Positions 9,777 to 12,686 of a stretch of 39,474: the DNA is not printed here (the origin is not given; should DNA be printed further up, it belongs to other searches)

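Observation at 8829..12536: Giant 1235-aa fusion of a GT9 heptosyltransferase-like domain, about 770 aa of unknown sequence, and a Kdo/WaaP/RIO-like kinase domain, in an archaeon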

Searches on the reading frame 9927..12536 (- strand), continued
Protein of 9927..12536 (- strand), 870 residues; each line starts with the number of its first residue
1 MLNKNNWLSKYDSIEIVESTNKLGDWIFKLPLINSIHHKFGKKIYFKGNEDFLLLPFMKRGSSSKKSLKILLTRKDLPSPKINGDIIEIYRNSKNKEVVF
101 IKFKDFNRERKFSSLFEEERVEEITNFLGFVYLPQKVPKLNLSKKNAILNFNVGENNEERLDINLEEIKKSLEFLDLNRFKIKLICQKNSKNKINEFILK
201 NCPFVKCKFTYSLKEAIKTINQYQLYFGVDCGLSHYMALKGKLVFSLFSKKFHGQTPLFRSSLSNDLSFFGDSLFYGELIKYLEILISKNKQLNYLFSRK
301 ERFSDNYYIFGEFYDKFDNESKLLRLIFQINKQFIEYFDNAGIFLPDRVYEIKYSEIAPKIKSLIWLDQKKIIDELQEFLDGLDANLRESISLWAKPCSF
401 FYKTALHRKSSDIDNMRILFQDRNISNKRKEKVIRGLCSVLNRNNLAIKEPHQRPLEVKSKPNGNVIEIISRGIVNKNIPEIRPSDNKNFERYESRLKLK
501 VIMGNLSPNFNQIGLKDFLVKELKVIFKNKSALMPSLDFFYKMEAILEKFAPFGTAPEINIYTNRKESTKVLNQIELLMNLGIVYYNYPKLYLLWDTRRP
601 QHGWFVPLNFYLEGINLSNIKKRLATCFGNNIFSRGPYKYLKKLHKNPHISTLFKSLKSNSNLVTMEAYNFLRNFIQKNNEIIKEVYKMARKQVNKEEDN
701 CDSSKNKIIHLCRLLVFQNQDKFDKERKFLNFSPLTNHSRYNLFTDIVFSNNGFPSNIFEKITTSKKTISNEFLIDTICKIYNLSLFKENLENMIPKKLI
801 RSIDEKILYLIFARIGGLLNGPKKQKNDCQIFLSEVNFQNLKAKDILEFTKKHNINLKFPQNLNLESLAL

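Call 48: predict_structure(alignment_id=A4)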
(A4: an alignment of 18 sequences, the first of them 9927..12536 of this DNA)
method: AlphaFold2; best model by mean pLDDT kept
length: 870 residues; sequences in the alignment: 18
mean_pLDDT: 82.2   pTM: 0.70
mean pLDDT of the five models: 82.2, 82.2, 80.9, 78.2, 76.7
residues with pLDDT >= 90: 368; 70-90: 361; 50-70: 92; < 50: 49
segments of 3 or more residues with pLDDT < 50: 1-5, 304-313, 694-696, 729-731, 733-738, 761-767, 859-870
pLDDT, mean of each block of 10 residues (from residue 1): 59 92 92 86 87 89 83 92 91 94 90 93 91 81 90 90 96 96 93 94 96 93 95 94 95 89 93 95 90 78 43 69 84 63 68 90 84 96 95 93 89 90 89 93 88 84 89 89 75 92 88 83 92 91 90 77 93 94 91 82 70 91 91 86 85 87 88 81 80 56 75 76 59 47 56 51 46 77 76 66 76 71 72 75 79 65 32
secondary structure, 60 per line:
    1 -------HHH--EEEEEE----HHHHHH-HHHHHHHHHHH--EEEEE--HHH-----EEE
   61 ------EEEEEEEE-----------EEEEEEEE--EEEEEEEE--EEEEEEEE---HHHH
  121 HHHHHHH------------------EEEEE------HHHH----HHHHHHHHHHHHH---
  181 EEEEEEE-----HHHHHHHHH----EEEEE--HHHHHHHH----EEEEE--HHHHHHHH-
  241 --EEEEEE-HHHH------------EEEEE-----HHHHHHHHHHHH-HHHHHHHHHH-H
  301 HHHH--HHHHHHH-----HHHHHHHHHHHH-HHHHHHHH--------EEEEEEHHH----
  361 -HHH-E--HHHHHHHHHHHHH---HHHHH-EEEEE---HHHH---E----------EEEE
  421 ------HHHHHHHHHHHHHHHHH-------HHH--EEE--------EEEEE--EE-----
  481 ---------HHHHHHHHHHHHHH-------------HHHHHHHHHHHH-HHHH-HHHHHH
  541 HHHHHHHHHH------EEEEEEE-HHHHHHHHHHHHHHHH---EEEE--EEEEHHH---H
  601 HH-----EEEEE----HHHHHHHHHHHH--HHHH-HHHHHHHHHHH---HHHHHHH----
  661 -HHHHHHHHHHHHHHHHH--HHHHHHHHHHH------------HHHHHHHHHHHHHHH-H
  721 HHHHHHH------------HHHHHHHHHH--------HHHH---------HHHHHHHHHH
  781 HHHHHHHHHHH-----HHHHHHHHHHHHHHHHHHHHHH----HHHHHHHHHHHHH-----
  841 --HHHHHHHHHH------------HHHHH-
elements in order (helices of 4 or more, strands of 3 or more residues): E13-18 H23-28 H30-40 E43-47 E58-60 E67-74 E86-93 E96-103 E106-113 H117-127 E146-150 H157-160 H165-177 E181-187 H193-201 E206-210 H213-220 E225-229 H232-239 E243-248 H250-253 E266-270 H276-287 H289-298 H300-304 H307-313 H319-330 H332-339 E348-353 H369-381 H385-389 E391-395 H399-402 E417-420 H427-443 E456-458 E467-471 H490-503 H517-528 H530-533 H535-550 E557-563 H565-580 E584-587 E590-593 E608-612 H617-628 H631-634 H636-646 H650-656 H662-678 H681-691 H704-718 H720-727 H740-749 H758-761 H771-791 H797-818 H823-835 H843-852 H865-869

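Call 51: fold_search(model_id=the predicted structure, library=pdb)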
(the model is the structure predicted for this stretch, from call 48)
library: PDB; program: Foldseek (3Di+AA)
matches with E <= 10: 1084; with E <= 0.001: 15
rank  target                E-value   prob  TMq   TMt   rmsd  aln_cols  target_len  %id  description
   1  6dfe_B                3.5e-06  1.00  0.23  0.55   5.9       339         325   13  The structure of a ternary complex of E. coli WaaC (released 2018-09-05)
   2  2h1f_A                5.1e-06  1.00  0.23  0.54   6.1       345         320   12  E. coli heptosyltransferase WaaC with ADP (released 2007-05-22)
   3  2h1h_B                6.5e-06  1.00  0.23  0.55   6.5       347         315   13  E. coli heptosyltransferase WaaC with ADP-2-deoxy-2-fluoro heptose (released 2007-05-22)
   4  2h1h_A                1.3e-05  1.00  0.23  0.54   5.9       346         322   12  E. coli heptosyltransferase WaaC with ADP-2-deoxy-2-fluoro heptose (released 2007-05-22)
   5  2gt1_A                1.5e-05  1.00  0.22  0.52   7.0       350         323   12  E. coli heptosyltransferase WaaC. (released 2007-05-01)
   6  2gt1_B                3.4e-05  1.00  0.22  0.54   7.4       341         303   12  E. coli heptosyltransferase WaaC. (released 2007-05-01)
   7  3tov_A                8.7e-05  1.00  0.23  0.53   6.7       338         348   12  The crystal structure of the glycosyl transferase family 9 from Veillonella parvula DSM 2008 (released 2011-09-21)
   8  4rap_J                2.4e-04  1.00  0.18  0.37   8.0       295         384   11  Crystal structure of bacterial iron-containing dodecameric glycosyltransferase TibC from enterotoxigenic E.coli H10407 (released 2014-10-29)
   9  4rap_C                3.2e-04  1.00  0.19  0.38   7.8       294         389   10  Crystal structure of bacterial iron-containing dodecameric glycosyltransferase TibC from enterotoxigenic E.coli H10407 (released 2014-10-29)
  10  4rap_B                4.1e-04  1.00  0.18  0.38   7.0       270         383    9  Crystal structure of bacterial iron-containing dodecameric glycosyltransferase TibC from enterotoxigenic E.coli H10407 (released 2014-10-29)
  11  4rb4_D                4.5e-04  1.00  0.17  0.35   7.8       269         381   10  Crystal structure of dodecameric iron-containing heptosyltransferase TibC in complex with ADP-D-beta-D-heptose at 3.9  (released 2014-11-05)
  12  4rap_H                8.7e-04  1.00  0.19  0.37   7.5       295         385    9  Crystal structure of bacterial iron-containing dodecameric glycosyltransferase TibC from enterotoxigenic E.coli H10407 (released 2014-10-29)
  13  4rap_A                8.7e-04  1.00  0.18  0.38   7.9       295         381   11  Crystal structure of bacterial iron-containing dodecameric glycosyltransferase TibC from enterotoxigenic E.coli H10407 (released 2014-10-29)
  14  4rap_G                9.1e-04  1.00  0.19  0.39   6.9       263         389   10  Crystal structure of bacterial iron-containing dodecameric glycosyltransferase TibC from enterotoxigenic E.coli H10407 (released 2014-10-29)
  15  4rap_F                9.1e-04  1.00  0.18  0.37   8.0       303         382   10  Crystal structure of bacterial iron-containing dodecameric glycosyltransferase TibC from enterotoxigenic E.coli H10407 (released 2014-10-29)
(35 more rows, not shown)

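Call 57: search_protein_families(library=padloc, proteins=[P0015, P0013], max_evalue=0.1)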
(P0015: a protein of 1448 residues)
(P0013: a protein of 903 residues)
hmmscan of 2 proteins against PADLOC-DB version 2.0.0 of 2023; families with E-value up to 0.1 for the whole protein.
P0015 (1448 aa): 5 families
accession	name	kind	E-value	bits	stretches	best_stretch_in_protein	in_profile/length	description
PDLC04134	mad2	-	3.9e-22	76.8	1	17-196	248-418/492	mads_2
PDLC04047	PD-T4-6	-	1.7e-06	25.3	1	1240-1363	12-154/327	-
PDLC04060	PD-T4-6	-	0.0013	15.7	1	1281-1363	64-151/486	-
PDLC04138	mad6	-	0.0017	15.3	1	1239-1363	52-196/659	mads_6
PDLC03307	MTase_II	-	0.012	12.8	1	63-105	2-44/382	Type II methyltransferase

P0013 (903 aa): 0 families

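Call 61: search_protein_families(library=pfam, proteins=[L012:939-1535:+, L010:1168-1785:+, L012:1587-2078:-, L012:2128-2808:+, L012:7326-8339:-, L012:6207-7313:+], max_evalue=0.01)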
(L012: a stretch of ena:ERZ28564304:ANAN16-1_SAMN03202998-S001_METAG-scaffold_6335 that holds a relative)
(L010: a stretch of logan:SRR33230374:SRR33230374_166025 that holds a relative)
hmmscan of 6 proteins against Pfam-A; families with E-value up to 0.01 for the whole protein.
L012:939-1535:+ (198 aa): 0 families

L010:1168-1785:+ (205 aa): 2 families
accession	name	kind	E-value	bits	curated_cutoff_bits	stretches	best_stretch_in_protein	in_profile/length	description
PF00005.33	ABC_tran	-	0.00054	21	25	1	4-116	9-80/137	ABC transporter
PF13207.12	AAA_17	-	0.00094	19.9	27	1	12-137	1-122/136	AAA domain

L012:1587-2078:- (163 aa): 1 family
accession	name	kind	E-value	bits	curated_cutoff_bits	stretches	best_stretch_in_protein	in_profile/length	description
PF00293.34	NUDIX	-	2.7e-10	40.8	21.1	1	9-130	6-123/134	NUDIX domain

L012:2128-2808:+ (226 aa): 15 families
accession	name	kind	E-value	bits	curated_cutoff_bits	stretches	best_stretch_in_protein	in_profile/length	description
PF08241.18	Methyltransf_11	-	1.1e-19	71.3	21.2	1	51-143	1-94/95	Methyltransferase domain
PF13847.12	Methyltransf_31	-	1.2e-19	70.9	27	1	48-170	5-127/145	Methyltransferase domain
PF13649.12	Methyltransf_25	-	7.2e-18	65.5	27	1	51-140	2-97/97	Methyltransferase domain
PF08242.18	Methyltransf_12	-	4.4e-09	37.4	30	1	51-142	1-98/98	Methyltransferase domain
PF01209.24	Ubie_methyltran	-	5.5e-09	36.1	20.1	1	48-144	49-151/233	ubiE/COQ5 methyltransferase family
PF13489.12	Methyltransf_23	-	3.2e-08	33.9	27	1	42-160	18-132/164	Methyltransferase domain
PF03141.22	Methyltransf_29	-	2.3e-06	26.9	23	1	6-200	81-271/506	Putative S-adenosyl-L-methionine-dependent methyltransferase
PF01135.25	PCMT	-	1.1e-05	25.7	20.3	1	19-143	48-170/210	Protein-L-isoaspartate(D-aspartate) O-methyltransferase (PCMT)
PF02390.23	Methyltransf_4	-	1.8e-05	24.7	24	1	47-101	2-58/173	Putative methyltransferase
PF05958.17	tRNA_U5-meth_tr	-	0.00014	21.5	23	1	49-100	204-255/357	tRNA (Uracil-5-)-methyltransferase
PF05148.21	Methyltransf_8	-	0.00038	20.8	27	1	34-184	61-185/219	Hypothetical methyltransferase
PF09445.16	Methyltransf_15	-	0.00049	20.1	22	1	48-97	2-51/165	RNA cap guanine-N2 methyltransferase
PF05175.20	MTS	-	0.00054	20.1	23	1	42-116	29-102/170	Methyltransferase small domain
PF24675.1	NpmA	-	0.0013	18.5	60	1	47-113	24-96/214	16S rRNA (adenine(1408)-N(1))-methyltransferase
PF06325.19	PrmA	-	0.0084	16.1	22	0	47-172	162-289/296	Ribosomal protein L11 methyltransferase (PrmA)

L012:7326-8339:- (337 aa): 0 families

L012:6207-7313:+ (368 aa): 2 families
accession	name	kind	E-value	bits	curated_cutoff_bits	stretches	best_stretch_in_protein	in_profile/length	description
PF04055.27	Radical_SAM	-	6.4e-18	65.9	29.5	1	11-161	3-151/166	Radical SAM superfamily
PF13186.11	SPASM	-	3.1e-07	31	21.5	1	253-314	4-67/67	Iron-sulfur cluster-binding domain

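Call 82: search_protein_families(library=ncbifam, proteins=[P0015, L012:939-1535:+, L012:1587-2078:-, L012:6207-7313:+], max_evalue=0.01)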
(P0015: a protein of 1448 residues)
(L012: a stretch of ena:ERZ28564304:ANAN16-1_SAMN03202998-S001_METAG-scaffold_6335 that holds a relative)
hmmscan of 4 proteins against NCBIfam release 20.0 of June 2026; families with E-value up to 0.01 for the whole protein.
P0015 (1448 aa): 28 families (the best 25 are shown)
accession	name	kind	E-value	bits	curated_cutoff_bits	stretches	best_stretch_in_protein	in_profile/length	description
NF011529.0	PRK14968.1-3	equivalog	2.2e-31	108.8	162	1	32-201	6-180/198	putative methyltransferase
TIGR00537.1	hemK_rel_arch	hypoth_equivalog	3e-22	79.2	87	1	42-191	1-154/179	HemK2/MTQ2 family protein methyltransferase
NF011528.0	PRK14968.1-2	equivalog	1.4e-19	70.5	171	1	31-200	9-180/205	putative methyltransferase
TIGR03534.1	RF_mod_PrmC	equivalog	8.5e-19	68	199.1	1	13-143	42-174/253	peptide chain release factor N(5)-glutamine methyltransferase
NF011527.0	PRK14968.1-1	equivalog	5.4e-18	65.4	242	1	40-199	12-173/192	putative methyltransferase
TIGR00536.1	hemK_fam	subfamily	7.1e-14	51.5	115.5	1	62-141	116-198/286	HemK family protein methyltransferase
TIGR03533.1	L3_gln_methyl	equivalog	1.2e-13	51.1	229.7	1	60-143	121-207/284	50S ribosomal protein L3 N(5)-glutamine methyltransferase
NF011530.0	PRK14968.1-4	equivalog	3.7e-13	49.3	243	1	39-200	16-180/202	putative methyltransferase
NF001785.0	PRK00517.2-2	equivalog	6.1e-09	35.4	188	1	59-132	144-218/282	50S ribosomal protein L11 methyltransferase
NF001790.0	PRK00517.3-3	equivalog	7.8e-09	35.3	269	1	59-131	121-197/262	50S ribosomal protein L11 methyltransferase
TIGR00406.1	prmA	equivalog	9.3e-09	35.1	183.15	1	59-132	158-232/288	50S ribosomal protein L11 methyltransferase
TIGR01934.1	MenG_MenH_UbiE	subfamily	1.3e-07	31.2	158.35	1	53-132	32-113/223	ubiquinone/menaquinone biosynthesis methyltransferase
TIGR04290.1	meth_Rta_06860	hypoth_equivalog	5.5e-06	26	300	1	59-128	48-118/226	TIGR04290 family methyltransferase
TIGR00095.1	TIGR00095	equivalog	2e-05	24.4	117.5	1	60-146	52-145/194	16S rRNA (guanine(966)-N(2))-methyltransferase RsmD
TIGR02469.1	CbiT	equivalog_domain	3.1e-05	24.2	78.3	1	54-130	13-80/124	precorrin-6Y C5,15-methyltransferase (decarboxylating) subunit CbiT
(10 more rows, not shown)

L012:939-1535:+ (198 aa): 1 family
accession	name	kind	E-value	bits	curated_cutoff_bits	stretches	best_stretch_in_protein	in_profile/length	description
NF003122.0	PRK04040.1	equivalog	0.00021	20.9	155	1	5-187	7-184/189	adenylate kinase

L012:1587-2078:- (163 aa): 6 families
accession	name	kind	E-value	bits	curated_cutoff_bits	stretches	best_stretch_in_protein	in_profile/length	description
NF041652.1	Nud_hyd_Dein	equivalog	5e-07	30.1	200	1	11-135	19-136/152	Nudix hydrolase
NF008736.0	PRK11762.1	equivalog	8.9e-05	22.1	169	1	11-64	53-104/186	ADP compounds hydrolase NudE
NF006961.0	PRK09438.1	equivalog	0.00016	21.1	103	1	12-69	14-67/151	dihydroneopterin triphosphate diphosphatase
NF007834.0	PRK10546.1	equivalog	0.0019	18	156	1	9-81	7-77/135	pyrimidine (deoxy)nucleoside triphosphate diphosphatase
NF006530.0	PRK08999.1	equivalog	0.0066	15.5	245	1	6-70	7-69/315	Nudix family hydrolase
NF050029.2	TransRepNtr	equivalog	0.01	15.4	400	0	13-63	32-81/245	ADPR responsive transcriptional repressor NtrR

L012:6207-7313:+ (368 aa): 66 families (the best 25 are shown)
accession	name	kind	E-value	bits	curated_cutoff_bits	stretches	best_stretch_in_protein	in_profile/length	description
TIGR03942.1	sulfatase_rSAM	equivalog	4.6e-69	233.2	349.45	1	7-360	3-362/363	anaerobic sulfatase maturase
NF041298.1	rSAM_mat_DynA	equivalog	3.8e-59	200.5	450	1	6-357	2-355/356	dynobactin maturation radical SAM/SPASM protein DynA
TIGR04083.1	rSAM_pep_methan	hypoth_equivalog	2.1e-44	151.9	300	1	13-362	8-350/376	TIGR04083 family peptide-modifying radical SAM enzyme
NF010308.0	PRK13745.1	equivalog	2.3e-44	152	484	2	5-182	14-196/412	anaerobic sulfatase-maturation protein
NF041300.1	rSAM_mat_DarW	exception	5.2e-42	144.1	650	1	3-361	39-404/415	radical SAM/SPASM peptide maturase DarW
NF010321.0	PRK13758.1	equivalog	6e-41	140.8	441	1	1-360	1-367/370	anaerobic sulfatase-maturase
NF041718.1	rSAM_phane_AMC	equivalog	1.1e-39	136.5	425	1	5-343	6-348/362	cyclophane-forming radical SAM peptide maturase AmcB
TIGR04261.1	rSAM_GlyRichRpt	subfamily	1.4e-38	132.9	310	1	9-342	1-347/363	cyclophane-forming radical SAM/SPASM peptide maturase GrrM/OscB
NF038005.1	rSAM_mat_DarE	equivalog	1.3e-37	129.7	650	1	3-325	72-402/432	darobactin maturation radical SAM/SPASM protein DarE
NF041707.1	rSAM_YhhB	equivalog_domain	8.3e-34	117.1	445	1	7-357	4-367/369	cyclophane-forming radical SAM/SPASM peptide maturase YhhB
NF047865.1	rSAM_PapB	equivalog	1e-29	103.8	340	1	10-334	8-327/330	PapB family radical SAM/SPASM ranthipeptide maturase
TIGR04163.1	rSAM_cobopep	equivalog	2.5e-27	95.7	375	1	9-350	68-414/428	peptide-modifying radical SAM enzyme CbpB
TIGR03974.1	rSAM_six_Cys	equivalog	4.1e-26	91.9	425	1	10-341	102-435/451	thioether cross-link-forming SCIFF peptide maturase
TIGR04269.1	SAM_SPASM_FxsB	subfamily_domain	5.2e-23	81.6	370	1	8-351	5-361/363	FxsB family cyclophane-forming radical SAM/SPASM peptide maturase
TIGR03978.1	rSAM_paired_1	equivalog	8.9e-22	77.5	370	1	5-358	84-454/466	His-Xaa-Ser system radical SAM maturase HxsB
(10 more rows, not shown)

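Call 83: find_encoding_contigs(protein=P0010, flank=10000, max_places=2)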
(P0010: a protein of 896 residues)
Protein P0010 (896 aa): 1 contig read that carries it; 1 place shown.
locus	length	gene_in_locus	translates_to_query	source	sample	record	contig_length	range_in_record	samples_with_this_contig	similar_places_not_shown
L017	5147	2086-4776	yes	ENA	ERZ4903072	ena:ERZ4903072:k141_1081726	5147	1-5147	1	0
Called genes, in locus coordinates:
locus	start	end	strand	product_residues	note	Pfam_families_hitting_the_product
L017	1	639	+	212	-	?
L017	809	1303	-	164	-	PF00293:NUDIX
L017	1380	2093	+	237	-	PF13489:Methyltransf_23 (weak), PF01209:Ubie_methyltran (weak), PF24675:NpmA, PF13649:Methyltransf_25, PF13847:Methyltransf_31, PF08241:Methyltransf_11, PF08242:Methyltransf_12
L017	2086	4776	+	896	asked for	-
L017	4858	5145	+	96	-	?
